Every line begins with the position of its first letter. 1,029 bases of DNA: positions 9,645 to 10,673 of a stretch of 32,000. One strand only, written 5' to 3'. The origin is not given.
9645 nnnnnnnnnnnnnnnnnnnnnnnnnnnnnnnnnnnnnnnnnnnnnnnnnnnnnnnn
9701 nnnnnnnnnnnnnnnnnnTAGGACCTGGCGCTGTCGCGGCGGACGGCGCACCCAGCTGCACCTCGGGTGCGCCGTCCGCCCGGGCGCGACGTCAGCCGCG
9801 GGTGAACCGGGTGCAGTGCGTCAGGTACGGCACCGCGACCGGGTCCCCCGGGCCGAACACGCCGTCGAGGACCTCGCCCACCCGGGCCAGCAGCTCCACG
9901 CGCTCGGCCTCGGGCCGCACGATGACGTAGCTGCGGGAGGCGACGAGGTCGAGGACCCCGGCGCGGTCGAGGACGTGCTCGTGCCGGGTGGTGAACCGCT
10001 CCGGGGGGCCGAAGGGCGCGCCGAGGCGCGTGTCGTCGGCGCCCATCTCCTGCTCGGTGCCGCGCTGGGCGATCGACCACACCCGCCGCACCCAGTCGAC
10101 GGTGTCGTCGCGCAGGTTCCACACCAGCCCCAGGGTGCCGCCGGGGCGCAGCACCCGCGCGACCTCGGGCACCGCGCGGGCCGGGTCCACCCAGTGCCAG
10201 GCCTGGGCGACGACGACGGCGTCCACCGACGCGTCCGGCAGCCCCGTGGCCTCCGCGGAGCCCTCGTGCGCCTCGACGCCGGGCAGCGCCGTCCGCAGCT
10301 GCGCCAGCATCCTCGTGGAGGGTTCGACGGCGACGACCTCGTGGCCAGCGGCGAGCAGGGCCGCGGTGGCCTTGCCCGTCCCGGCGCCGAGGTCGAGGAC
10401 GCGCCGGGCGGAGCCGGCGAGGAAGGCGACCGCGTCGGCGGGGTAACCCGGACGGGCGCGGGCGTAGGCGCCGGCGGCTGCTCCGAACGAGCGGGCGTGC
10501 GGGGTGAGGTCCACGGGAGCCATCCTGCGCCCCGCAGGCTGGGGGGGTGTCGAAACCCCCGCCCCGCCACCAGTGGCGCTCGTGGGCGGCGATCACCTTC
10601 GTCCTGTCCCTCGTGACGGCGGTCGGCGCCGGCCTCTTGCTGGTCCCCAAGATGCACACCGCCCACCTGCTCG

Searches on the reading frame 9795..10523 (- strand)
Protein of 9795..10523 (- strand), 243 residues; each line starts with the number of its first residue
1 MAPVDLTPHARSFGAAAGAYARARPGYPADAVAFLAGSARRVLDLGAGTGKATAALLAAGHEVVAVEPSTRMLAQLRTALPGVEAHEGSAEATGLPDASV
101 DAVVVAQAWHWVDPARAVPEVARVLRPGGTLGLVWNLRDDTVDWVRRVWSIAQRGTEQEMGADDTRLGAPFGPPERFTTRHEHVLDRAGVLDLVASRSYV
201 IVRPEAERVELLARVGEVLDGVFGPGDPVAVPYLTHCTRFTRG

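Call 79: search_protein_families(library=pfam, proteins=[window:9795-10523:-], max_evalue=0.001)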
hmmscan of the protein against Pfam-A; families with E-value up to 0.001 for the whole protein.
window:9795-10523:- (243 aa): 5 families
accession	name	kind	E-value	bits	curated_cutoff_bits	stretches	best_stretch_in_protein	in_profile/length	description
PF08241.18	Methyltransf_11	-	2.7e-22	79.6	21.2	1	43-131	1-93/95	Methyltransferase domain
PF13649.12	Methyltransf_25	-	4.3e-19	69.4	27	1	42-129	1-97/97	Methyltransferase domain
PF08242.18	Methyltransf_12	-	2.4e-12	47.8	30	1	43-131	1-98/98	Methyltransferase domain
PF13489.12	Methyltransf_23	-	4.2e-10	40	27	1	20-155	1-139/164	Methyltransferase domain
PF13847.12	Methyltransf_31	-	1.1e-06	28.9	27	1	38-131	3-107/145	Methyltransferase domain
